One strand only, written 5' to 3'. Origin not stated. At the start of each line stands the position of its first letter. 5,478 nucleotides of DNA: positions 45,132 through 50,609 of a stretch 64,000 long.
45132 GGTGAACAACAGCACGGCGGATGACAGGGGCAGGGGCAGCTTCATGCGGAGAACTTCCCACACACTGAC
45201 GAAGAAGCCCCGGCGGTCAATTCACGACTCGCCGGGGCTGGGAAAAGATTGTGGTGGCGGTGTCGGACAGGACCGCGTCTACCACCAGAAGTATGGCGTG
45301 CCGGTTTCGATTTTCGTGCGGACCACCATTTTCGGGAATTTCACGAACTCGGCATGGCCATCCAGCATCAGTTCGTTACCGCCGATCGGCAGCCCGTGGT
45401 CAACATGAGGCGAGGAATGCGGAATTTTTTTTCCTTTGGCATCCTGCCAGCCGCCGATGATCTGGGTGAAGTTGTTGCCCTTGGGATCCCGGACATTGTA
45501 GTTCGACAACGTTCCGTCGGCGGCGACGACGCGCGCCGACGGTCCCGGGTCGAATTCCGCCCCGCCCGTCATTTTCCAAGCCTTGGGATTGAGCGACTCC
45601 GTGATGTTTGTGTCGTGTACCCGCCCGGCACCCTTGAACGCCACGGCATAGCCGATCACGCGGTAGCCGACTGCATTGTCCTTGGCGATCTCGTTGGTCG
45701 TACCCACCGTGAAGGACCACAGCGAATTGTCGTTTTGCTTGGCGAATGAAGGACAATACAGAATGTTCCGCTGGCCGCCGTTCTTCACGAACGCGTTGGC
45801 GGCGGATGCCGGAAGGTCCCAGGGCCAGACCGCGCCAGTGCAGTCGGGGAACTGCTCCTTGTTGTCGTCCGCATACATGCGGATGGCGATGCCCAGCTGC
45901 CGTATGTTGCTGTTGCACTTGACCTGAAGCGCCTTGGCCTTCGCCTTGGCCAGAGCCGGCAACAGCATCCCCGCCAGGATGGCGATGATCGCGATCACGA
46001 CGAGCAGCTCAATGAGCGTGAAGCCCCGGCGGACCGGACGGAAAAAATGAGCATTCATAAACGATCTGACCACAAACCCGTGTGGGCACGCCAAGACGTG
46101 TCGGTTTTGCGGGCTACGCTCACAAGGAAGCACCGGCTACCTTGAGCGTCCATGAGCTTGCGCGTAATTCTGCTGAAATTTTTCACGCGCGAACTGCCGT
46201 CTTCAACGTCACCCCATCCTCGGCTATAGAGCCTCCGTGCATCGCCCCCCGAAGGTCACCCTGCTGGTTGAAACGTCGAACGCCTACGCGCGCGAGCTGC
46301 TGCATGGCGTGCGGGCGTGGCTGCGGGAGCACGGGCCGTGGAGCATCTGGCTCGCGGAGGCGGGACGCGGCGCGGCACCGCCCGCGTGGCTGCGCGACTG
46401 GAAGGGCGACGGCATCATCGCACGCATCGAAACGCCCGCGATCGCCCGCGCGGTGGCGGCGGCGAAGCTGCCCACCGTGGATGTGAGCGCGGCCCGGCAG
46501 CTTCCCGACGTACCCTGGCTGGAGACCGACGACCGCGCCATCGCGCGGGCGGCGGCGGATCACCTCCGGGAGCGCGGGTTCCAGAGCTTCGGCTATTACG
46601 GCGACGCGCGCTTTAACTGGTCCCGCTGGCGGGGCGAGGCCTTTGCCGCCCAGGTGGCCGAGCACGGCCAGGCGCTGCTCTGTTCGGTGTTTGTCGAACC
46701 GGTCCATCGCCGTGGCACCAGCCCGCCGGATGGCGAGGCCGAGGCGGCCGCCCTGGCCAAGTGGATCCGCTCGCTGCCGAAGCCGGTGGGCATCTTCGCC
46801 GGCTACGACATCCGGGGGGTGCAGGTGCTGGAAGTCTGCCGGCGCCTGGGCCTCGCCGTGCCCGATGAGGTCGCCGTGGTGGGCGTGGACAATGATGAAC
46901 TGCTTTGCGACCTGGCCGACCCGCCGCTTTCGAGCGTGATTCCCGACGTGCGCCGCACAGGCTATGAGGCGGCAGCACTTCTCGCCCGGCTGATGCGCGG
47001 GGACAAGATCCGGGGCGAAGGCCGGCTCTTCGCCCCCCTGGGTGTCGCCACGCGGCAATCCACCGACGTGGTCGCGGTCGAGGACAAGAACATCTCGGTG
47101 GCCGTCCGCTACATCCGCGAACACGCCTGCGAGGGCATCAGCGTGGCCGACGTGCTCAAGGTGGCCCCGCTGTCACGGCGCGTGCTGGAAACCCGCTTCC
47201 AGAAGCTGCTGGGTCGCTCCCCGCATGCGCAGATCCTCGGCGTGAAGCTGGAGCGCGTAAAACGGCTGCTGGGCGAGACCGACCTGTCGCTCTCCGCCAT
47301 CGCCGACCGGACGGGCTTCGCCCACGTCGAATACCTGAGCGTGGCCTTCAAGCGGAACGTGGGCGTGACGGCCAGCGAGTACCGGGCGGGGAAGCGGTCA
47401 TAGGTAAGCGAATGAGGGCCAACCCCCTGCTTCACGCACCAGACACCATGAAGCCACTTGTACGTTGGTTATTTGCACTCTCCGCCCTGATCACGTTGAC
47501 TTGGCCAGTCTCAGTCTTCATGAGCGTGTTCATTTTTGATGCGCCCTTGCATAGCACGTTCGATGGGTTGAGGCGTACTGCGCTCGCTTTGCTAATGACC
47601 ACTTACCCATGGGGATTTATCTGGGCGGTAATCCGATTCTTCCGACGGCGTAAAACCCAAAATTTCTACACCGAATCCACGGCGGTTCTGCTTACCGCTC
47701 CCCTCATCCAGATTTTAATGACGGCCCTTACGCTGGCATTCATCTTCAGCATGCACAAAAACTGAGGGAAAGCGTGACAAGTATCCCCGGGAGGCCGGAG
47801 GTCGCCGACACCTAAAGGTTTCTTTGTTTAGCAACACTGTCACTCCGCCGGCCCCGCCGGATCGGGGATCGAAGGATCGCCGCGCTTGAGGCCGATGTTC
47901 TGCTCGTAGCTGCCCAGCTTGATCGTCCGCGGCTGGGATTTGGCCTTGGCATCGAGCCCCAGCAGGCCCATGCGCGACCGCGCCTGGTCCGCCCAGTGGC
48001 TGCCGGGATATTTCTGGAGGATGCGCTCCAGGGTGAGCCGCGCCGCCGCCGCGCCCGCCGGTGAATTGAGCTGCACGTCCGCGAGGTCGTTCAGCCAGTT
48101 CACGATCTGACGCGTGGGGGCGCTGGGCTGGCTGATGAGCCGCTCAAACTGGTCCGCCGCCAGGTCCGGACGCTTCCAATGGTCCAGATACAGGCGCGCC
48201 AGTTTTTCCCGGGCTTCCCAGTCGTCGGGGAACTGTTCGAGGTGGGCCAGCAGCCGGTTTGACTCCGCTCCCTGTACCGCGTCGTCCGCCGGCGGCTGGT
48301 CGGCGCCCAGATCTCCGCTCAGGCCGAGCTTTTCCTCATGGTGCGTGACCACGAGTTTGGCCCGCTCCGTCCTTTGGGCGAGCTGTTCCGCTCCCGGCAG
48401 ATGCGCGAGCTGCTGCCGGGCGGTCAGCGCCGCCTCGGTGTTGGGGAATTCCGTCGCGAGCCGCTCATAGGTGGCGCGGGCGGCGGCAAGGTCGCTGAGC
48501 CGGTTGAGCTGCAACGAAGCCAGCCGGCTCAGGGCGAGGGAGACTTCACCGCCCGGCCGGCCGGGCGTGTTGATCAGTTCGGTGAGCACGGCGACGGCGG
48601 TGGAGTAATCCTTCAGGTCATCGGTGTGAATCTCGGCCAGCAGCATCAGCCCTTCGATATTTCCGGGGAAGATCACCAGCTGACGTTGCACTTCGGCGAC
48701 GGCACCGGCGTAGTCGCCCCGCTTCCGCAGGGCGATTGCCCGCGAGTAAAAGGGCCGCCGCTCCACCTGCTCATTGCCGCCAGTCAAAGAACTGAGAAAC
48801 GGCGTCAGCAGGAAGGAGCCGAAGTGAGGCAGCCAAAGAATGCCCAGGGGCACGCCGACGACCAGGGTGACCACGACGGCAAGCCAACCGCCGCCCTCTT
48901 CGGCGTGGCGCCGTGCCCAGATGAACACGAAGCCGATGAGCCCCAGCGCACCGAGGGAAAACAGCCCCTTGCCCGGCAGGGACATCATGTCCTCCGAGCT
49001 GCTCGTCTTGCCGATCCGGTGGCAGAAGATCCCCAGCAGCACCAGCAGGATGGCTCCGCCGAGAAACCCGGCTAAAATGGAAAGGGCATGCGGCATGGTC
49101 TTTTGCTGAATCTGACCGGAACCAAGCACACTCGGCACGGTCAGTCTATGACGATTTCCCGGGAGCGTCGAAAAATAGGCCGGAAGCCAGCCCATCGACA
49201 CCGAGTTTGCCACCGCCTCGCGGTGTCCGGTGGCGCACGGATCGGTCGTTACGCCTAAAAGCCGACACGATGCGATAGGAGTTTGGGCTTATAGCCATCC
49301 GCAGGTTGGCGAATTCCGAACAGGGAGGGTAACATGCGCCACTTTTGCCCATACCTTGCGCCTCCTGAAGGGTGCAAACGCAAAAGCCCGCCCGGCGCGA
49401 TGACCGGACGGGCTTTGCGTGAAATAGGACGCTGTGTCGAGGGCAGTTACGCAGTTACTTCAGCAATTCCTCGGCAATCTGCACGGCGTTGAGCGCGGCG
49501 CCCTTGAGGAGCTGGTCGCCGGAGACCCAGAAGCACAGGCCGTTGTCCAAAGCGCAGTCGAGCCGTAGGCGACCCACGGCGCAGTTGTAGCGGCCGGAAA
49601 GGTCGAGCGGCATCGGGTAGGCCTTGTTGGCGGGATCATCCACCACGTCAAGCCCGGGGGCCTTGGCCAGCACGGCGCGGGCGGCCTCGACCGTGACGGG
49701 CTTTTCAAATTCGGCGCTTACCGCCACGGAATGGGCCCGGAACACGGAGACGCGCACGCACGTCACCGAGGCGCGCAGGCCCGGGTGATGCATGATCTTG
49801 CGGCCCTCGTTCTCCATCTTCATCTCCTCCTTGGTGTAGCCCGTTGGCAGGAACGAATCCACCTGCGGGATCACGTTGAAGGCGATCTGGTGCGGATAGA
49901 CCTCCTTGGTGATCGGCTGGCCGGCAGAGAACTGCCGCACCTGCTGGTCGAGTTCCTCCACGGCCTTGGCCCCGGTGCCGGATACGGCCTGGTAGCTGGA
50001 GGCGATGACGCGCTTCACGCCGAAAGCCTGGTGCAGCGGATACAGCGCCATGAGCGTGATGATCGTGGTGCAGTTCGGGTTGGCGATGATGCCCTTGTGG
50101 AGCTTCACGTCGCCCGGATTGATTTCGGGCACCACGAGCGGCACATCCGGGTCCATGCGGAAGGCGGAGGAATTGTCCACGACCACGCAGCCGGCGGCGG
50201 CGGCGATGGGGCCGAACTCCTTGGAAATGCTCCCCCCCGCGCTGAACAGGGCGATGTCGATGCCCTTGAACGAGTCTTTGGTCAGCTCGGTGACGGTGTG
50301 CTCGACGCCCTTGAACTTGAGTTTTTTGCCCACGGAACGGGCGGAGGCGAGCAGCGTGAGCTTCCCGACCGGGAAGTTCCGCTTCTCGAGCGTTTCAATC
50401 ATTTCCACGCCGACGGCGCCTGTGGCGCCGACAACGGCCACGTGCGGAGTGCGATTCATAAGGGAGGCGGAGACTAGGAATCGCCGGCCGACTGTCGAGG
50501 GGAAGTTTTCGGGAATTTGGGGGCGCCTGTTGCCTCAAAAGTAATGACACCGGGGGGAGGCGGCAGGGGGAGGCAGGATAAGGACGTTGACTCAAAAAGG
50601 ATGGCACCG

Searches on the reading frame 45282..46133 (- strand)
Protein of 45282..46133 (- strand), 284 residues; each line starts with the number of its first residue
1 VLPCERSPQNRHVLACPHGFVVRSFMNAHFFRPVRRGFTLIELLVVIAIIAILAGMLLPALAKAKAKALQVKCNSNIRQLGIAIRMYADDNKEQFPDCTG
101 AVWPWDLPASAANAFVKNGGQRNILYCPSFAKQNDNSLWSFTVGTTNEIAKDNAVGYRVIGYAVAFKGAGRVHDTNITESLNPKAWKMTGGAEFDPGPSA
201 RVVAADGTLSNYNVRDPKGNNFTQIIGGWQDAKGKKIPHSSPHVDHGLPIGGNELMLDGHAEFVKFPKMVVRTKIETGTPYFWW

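Call 62: search_protein_families(library=pfam, proteins=[window:45282-46133:-], max_evalue=0.001)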
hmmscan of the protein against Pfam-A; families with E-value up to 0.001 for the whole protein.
window:45282-46133:- (284 aa): 1 family
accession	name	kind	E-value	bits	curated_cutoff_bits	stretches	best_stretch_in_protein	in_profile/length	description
PF07963.17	N_methyl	-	9.7e-10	38.1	21.2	1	34-58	3-27/27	Prokaryotic N-terminal methylation motif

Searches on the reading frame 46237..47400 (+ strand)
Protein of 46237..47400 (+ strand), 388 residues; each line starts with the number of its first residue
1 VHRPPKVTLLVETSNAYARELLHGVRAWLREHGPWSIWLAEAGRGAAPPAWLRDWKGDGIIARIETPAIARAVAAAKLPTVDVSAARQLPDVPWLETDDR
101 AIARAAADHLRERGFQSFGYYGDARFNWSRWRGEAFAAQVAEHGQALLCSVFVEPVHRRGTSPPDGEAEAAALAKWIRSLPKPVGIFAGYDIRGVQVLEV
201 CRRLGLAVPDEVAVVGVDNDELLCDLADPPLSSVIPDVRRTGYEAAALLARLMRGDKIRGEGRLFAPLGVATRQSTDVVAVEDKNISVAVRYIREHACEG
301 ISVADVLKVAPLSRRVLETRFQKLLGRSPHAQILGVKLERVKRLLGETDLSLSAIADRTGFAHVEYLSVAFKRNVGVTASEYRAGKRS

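Call 62: search_protein_families(library=pfam, proteins=[window:46237-47400:+], max_evalue=0.001)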
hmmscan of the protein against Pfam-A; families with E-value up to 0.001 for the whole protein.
window:46237-47400:+ (388 aa): 4 families
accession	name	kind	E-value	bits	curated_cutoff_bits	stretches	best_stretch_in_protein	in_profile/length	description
PF13377.12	Peripla_BP_3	-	1.5e-38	132.9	26.5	1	107-276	1-167/167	Periplasmic binding protein-like domain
PF12833.13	HTH_18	-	8.2e-18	64.9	33.6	1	310-384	5-79/80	Helix-turn-helix domain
PF00165.29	HTH_AraC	-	1.4e-13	51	26.6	2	348-383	7-41/42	Bacterial regulatory helix-turn-helix proteins, AraC family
PF22177.2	PBP1_XylR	-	1.7e-09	38.2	27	1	6-99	1-97/98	XylR N-terminal domain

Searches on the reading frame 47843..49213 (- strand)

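Call 62: search_protein_families(library=pfam, proteins=[window:47843-49213:-], max_evalue=0.001)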
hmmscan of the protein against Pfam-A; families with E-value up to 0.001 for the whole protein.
window:47843-49213:- (457 aa): 4 families
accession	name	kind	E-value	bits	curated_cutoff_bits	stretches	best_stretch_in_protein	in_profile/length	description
PF13174.12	TPR_6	-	5.2e-11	42.9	26.3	0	227-259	2-33/33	Tetratricopeptide repeat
PF13428.12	TPR_14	-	3.4e-10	40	23.5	0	156-195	5-44/44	Tetratricopeptide repeat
PF13432.12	TPR_16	-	7.3e-08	33.2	32.7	0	323-365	22-64/65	Tetratricopeptide repeat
PF14559.12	TPR_19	-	7.7e-06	26.6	25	0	163-214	2-52/68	Tetratricopeptide repeat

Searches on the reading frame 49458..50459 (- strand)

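Call 62: search_protein_families(library=pfam, proteins=[window:49458-50459:-], max_evalue=0.001)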
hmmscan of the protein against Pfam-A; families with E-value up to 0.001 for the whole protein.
window:49458-50459:- (334 aa): 2 families
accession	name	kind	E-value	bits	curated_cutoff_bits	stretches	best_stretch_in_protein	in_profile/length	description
PF02774.23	Semialdhyde_dhC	-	2.8e-52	178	26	1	139-319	1-184/184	Semialdehyde dehydrogenase, dimerisation domain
PF01118.30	Semialdhyde_dh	-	9.1e-37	126.6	26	1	7-119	2-119/121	Semialdehyde dehydrogenase, NAD binding domain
